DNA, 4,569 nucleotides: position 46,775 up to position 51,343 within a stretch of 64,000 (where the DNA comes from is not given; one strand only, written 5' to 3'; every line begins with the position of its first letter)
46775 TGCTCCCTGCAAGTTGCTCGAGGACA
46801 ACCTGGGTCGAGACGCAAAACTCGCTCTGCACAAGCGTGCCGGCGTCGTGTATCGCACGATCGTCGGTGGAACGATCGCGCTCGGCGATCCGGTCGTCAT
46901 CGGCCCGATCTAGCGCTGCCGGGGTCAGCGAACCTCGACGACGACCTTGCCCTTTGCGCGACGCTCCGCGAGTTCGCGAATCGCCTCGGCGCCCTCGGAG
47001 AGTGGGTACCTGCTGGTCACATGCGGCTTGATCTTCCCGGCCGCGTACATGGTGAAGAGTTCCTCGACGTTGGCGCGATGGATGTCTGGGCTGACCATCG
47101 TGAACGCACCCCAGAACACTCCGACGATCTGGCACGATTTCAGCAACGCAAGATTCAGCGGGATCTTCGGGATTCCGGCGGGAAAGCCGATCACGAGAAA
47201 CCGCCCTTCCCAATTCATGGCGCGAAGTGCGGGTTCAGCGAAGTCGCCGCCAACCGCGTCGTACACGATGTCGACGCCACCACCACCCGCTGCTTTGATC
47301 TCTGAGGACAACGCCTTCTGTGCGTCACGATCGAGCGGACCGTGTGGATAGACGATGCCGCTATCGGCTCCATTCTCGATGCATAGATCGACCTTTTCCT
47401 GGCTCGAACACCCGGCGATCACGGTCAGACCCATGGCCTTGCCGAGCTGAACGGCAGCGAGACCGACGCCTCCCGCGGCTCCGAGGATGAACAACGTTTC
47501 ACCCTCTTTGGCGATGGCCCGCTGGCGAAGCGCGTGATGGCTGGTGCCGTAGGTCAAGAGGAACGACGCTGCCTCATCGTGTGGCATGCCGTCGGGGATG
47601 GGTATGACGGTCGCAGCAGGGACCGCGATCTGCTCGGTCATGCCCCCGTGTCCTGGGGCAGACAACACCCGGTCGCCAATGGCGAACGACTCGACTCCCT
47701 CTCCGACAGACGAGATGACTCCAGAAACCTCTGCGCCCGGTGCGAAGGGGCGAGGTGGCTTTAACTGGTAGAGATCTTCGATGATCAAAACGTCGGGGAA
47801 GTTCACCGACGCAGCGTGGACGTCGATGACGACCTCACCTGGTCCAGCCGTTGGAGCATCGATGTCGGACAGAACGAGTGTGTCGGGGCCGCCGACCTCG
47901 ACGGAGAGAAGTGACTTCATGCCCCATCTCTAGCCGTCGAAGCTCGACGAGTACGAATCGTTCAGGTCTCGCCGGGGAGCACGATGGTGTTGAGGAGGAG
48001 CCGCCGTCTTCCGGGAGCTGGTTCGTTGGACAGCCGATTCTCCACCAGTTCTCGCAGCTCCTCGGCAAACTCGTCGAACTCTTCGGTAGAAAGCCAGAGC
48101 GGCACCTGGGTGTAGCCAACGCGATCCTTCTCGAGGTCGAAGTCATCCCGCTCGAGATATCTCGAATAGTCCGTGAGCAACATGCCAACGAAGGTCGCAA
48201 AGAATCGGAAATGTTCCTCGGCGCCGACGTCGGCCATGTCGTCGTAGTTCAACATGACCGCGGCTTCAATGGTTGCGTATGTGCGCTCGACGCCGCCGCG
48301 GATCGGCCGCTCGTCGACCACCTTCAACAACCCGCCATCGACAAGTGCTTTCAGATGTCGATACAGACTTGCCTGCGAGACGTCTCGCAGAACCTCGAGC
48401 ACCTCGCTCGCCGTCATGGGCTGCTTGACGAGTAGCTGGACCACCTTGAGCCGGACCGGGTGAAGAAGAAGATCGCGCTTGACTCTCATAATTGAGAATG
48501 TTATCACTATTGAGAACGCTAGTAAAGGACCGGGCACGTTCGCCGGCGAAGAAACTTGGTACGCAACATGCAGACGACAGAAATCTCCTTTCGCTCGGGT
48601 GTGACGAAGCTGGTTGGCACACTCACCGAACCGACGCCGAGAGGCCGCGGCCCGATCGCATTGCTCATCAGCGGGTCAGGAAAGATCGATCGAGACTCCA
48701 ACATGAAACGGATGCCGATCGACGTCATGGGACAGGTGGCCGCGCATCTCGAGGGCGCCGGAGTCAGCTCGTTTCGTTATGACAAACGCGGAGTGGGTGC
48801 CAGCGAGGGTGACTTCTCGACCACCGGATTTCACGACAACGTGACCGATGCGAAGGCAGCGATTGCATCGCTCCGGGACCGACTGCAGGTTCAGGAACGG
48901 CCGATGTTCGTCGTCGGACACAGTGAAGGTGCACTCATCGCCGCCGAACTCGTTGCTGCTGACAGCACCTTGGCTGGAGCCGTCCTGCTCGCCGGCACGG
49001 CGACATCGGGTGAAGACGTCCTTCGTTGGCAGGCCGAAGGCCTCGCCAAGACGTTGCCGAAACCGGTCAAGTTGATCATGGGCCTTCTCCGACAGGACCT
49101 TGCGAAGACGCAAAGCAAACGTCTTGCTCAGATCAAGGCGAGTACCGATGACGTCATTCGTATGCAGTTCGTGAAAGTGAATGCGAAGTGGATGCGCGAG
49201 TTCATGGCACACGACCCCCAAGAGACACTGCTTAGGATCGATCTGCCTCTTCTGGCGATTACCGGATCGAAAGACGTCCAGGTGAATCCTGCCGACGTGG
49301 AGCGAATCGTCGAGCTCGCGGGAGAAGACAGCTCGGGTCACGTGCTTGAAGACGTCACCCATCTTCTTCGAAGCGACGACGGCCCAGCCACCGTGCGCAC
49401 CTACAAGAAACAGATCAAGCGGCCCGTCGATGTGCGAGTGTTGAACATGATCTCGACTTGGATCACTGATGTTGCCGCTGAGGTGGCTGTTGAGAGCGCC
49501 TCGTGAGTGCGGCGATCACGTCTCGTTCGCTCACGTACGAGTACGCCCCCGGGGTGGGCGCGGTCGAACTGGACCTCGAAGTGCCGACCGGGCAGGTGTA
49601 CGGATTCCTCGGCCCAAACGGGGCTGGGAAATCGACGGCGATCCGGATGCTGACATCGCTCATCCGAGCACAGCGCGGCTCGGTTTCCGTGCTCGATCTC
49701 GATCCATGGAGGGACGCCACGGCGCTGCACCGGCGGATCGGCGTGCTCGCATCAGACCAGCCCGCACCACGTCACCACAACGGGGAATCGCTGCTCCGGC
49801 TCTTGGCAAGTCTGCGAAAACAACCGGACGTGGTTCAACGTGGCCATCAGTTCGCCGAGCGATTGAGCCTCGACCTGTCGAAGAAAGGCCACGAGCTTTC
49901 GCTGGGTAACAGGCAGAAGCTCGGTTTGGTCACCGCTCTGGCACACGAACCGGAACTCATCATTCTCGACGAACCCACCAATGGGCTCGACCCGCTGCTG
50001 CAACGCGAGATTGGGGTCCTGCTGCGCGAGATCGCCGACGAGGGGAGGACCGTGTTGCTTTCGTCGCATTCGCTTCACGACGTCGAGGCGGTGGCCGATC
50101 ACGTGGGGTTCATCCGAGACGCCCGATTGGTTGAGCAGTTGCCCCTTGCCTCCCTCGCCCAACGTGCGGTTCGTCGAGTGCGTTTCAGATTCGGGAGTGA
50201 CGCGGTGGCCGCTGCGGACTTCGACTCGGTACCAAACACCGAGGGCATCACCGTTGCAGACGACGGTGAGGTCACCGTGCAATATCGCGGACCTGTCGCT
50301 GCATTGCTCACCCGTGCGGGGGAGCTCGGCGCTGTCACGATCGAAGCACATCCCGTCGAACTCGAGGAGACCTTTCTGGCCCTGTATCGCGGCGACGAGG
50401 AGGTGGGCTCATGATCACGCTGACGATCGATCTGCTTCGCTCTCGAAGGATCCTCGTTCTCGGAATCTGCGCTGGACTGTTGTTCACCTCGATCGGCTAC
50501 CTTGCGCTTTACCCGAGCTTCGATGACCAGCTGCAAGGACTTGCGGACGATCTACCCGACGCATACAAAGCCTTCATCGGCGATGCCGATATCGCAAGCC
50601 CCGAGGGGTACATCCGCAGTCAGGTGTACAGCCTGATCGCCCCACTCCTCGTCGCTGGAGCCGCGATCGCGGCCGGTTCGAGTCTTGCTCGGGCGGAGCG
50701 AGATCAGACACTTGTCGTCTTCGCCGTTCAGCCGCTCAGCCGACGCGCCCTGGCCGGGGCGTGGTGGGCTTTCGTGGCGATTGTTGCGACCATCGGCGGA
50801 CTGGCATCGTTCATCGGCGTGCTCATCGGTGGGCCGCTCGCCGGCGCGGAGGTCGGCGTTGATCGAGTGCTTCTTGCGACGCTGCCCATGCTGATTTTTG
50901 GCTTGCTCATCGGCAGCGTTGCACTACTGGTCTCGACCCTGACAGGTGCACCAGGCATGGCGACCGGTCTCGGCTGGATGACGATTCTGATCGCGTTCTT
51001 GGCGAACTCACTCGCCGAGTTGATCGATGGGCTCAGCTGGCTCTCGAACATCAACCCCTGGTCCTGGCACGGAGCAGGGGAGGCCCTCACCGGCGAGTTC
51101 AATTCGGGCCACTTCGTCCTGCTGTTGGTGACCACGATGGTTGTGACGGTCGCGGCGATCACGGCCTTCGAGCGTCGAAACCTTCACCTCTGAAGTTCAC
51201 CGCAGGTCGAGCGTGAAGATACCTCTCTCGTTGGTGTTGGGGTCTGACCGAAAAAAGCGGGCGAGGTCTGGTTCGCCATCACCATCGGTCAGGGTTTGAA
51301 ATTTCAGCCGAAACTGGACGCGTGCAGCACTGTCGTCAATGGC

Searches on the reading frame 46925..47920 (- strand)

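Call 58: search_protein_families(library=pfam, proteins=[window:46925-47920:-], max_evalue=0.0001)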
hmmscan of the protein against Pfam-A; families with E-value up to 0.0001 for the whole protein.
window:46925-47920:- (331 aa): 3 families
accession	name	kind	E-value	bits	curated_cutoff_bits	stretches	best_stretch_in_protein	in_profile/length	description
PF00107.32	ADH_zinc_N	-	2.6e-22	79.6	31.8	1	151-276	1-120/129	Zinc-binding dehydrogenase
PF13602.12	ADH_zinc_N_2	-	9.7e-21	75.5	27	1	209-328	17-134/134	Zinc-binding dehydrogenase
PF08240.17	ADH_N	-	4.8e-17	62.6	23.5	1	26-110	1-104/104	Alcohol dehydrogenase GroES-like domain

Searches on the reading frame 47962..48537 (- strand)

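Call 58: search_protein_families(library=pfam, proteins=[window:47962-48537:-], max_evalue=0.0001)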
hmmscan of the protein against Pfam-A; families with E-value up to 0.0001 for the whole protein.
window:47962-48537:- (191 aa): 2 families
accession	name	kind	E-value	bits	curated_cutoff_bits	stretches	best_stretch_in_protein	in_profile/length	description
PF12840.13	HTH_20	-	8.6e-16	58.1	27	1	24-74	1-51/51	Helix-turn-helix domain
PF01022.26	HTH_5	-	2.6e-07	30.8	22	1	27-72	2-46/47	Bacterial regulatory protein, arsR family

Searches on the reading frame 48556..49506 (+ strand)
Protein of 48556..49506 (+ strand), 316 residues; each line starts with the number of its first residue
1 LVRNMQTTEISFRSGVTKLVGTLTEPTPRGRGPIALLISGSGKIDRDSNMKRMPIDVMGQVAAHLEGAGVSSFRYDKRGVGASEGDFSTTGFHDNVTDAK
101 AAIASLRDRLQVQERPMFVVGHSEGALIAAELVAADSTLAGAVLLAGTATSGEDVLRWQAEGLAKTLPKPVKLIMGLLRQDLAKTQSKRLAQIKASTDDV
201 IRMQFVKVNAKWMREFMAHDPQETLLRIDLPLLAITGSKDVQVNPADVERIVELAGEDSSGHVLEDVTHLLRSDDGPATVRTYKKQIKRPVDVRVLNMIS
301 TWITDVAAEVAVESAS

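Call 58: search_protein_families(library=pfam, proteins=[window:48556-49506:+], max_evalue=0.0001)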
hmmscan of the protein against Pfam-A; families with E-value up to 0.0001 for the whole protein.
window:48556-49506:+ (316 aa): 2 families
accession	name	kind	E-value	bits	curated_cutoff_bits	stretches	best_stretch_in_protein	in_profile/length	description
PF12146.15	Hydrolase_4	-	9.9e-23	81.1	27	1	58-271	20-234/239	Serine aminopeptidase, S33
PF12697.13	Abhydrolase_6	-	8.1e-09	36.9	26.3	1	63-273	21-208/217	Alpha/beta hydrolase family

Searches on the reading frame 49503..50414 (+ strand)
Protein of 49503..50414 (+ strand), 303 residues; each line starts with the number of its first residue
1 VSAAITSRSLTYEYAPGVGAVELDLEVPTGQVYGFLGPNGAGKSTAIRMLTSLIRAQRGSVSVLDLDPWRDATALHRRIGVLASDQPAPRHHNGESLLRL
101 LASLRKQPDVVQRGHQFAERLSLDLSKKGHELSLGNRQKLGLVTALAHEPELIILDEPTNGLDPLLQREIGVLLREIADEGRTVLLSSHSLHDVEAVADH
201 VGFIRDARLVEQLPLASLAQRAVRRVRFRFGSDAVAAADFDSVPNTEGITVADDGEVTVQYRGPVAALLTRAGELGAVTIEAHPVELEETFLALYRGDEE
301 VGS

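Call 59: search_protein_families(library=pfam, proteins=[window:49503-50414:+], max_evalue=0.0001)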
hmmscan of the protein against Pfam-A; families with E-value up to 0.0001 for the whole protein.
window:49503-50414:+ (303 aa): 2 families
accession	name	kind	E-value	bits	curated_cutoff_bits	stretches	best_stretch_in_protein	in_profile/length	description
PF00005.33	ABC_tran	-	1.9e-23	84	25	1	23-160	4-137/137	ABC transporter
PF13304.12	AAA_21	-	6.3e-17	63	27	1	130-191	236-300/304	AAA domain, putative AbiEii toxin, Type IV TA system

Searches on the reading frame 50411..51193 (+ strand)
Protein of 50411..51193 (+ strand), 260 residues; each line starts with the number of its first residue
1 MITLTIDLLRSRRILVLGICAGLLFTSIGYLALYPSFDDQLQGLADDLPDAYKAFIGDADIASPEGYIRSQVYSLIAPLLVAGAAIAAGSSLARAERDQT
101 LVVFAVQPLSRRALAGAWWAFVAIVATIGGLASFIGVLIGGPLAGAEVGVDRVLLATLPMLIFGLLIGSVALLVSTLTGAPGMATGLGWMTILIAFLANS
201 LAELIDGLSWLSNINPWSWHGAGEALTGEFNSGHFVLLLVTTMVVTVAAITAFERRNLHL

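Call 59: search_protein_families(library=pfam, proteins=[window:50411-51193:+], max_evalue=0.0001)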
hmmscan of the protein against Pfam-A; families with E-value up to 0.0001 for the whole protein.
window:50411-51193:+ (260 aa): 2 families
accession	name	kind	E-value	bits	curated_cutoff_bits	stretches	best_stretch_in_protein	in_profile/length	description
PF12679.13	ABC2_membrane_2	-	2.4e-12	47.2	27.2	1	7-257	10-282/283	ABC-2 family transporter protein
PF12698.13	ABC2_membrane_3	-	2e-05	24.3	31.6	1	63-229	155-322/347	ABC-2 family transporter protein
